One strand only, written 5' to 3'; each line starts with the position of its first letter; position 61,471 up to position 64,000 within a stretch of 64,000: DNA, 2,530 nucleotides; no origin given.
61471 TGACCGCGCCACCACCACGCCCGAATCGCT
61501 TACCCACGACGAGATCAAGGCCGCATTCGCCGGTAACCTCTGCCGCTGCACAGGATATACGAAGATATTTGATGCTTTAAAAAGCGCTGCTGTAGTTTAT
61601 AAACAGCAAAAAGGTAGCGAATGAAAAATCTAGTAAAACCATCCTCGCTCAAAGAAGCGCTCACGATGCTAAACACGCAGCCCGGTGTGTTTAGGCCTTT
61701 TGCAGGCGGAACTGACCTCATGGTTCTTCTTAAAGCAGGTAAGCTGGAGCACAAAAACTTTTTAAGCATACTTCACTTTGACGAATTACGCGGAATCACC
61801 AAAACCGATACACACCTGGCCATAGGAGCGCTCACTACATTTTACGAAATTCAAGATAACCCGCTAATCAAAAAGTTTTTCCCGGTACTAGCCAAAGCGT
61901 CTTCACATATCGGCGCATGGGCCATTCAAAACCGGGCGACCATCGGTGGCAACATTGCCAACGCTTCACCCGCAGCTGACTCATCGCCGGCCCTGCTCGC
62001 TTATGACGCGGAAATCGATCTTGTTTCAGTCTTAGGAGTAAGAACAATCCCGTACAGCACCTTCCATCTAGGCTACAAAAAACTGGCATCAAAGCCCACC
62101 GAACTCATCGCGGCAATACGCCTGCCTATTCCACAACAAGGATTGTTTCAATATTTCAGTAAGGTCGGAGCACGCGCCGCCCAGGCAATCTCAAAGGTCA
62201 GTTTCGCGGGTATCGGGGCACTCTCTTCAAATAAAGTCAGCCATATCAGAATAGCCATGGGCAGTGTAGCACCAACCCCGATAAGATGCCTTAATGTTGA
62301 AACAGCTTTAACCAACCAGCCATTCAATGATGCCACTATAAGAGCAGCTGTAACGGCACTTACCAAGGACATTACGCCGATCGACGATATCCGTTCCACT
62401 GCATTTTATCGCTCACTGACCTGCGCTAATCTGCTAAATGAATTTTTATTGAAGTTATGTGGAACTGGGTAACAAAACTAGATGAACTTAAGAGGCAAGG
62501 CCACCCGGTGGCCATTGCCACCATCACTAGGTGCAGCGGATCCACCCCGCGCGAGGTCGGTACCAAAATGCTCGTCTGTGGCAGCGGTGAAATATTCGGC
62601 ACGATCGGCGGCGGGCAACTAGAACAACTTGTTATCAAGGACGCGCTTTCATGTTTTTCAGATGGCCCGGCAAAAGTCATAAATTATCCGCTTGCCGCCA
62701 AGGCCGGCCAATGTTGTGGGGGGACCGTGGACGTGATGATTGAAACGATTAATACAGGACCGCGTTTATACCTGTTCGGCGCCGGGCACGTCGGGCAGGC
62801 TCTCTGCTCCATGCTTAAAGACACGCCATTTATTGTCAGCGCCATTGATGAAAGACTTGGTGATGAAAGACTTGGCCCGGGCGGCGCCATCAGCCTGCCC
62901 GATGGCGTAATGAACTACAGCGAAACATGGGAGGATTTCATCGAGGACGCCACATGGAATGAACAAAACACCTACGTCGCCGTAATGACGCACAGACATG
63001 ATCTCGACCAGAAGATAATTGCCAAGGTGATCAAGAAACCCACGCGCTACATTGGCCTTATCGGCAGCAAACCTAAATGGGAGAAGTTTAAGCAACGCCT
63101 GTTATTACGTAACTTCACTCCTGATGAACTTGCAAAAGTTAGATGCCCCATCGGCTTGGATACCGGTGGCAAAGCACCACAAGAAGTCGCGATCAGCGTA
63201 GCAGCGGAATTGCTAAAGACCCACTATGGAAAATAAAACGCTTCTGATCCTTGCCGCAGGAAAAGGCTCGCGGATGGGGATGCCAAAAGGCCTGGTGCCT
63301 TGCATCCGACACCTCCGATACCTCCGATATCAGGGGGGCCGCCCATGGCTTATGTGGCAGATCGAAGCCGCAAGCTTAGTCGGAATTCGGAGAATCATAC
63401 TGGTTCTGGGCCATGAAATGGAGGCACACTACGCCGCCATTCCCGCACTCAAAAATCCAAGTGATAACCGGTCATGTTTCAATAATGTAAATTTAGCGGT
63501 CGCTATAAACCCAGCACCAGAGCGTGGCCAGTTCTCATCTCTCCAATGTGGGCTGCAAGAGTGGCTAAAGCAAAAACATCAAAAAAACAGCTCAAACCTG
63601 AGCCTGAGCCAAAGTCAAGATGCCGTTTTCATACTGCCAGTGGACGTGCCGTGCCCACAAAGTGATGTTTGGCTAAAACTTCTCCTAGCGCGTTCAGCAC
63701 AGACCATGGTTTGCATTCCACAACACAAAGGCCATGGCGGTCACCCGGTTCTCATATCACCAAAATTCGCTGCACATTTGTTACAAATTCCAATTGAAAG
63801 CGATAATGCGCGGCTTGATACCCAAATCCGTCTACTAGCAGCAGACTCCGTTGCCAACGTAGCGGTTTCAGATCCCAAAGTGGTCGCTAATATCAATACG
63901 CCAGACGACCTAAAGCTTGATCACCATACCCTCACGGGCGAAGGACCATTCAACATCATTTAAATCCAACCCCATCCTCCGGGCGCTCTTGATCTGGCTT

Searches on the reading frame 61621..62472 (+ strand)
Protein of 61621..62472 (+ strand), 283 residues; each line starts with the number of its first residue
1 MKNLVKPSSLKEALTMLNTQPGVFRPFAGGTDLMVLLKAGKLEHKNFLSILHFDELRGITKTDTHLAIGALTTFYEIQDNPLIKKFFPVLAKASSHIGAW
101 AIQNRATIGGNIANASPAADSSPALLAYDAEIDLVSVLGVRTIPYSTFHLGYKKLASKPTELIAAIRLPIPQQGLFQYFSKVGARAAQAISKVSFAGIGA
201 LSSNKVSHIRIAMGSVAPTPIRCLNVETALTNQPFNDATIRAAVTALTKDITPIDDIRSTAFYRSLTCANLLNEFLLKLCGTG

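Call 30: search_protein_families(library=pfam, proteins=[window:61621-62472:+], max_evalue=0.00001)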
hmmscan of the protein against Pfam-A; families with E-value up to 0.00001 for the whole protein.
window:61621-62472:+ (283 aa): 2 families
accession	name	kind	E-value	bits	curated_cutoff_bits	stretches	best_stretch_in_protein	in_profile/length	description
PF00941.27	FAD_binding_5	-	1.8e-42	145.5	27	1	4-170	5-169/170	FAD binding domain in molybdopterin dehydrogenase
PF03450.22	CO_deh_flav_C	-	9.3e-23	80.7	25.5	1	181-278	4-101/102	CO dehydrogenase flavoprotein C-terminal domain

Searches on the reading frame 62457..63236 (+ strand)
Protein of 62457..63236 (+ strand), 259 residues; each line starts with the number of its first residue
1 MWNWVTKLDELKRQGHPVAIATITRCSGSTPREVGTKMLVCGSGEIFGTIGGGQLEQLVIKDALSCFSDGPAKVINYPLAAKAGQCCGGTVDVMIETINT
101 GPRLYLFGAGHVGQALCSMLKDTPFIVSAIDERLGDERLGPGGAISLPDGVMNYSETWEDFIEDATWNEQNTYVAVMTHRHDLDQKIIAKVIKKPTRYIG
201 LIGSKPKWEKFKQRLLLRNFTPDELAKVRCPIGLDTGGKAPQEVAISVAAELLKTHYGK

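Call 30: search_protein_families(library=pfam, proteins=[window:62457-63236:+], max_evalue=0.00001)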
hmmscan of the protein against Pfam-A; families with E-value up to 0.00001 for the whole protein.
window:62457-63236:+ (259 aa): 2 families
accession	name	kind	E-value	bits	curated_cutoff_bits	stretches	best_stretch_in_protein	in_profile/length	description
PF13478.12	XdhC_C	-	1.2e-35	123.2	29.7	1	104-252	1-125/125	XdhC Rossmann domain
PF02625.21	XdhC_CoxI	-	1.2e-21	76.9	24.3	1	12-77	2-67/68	XdhC and CoxI family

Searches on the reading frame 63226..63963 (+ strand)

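Call 30: search_protein_families(library=pfam, proteins=[window:63226-63963:+], max_evalue=0.00001)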
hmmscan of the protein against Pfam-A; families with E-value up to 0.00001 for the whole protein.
window:63226-63963:+ (245 aa): 1 family
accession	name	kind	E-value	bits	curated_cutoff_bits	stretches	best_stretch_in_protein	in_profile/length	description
PF12804.13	NTP_transf_3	-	3.6e-24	86.2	27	1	7-195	2-151/160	MobA-like NTP transferase domain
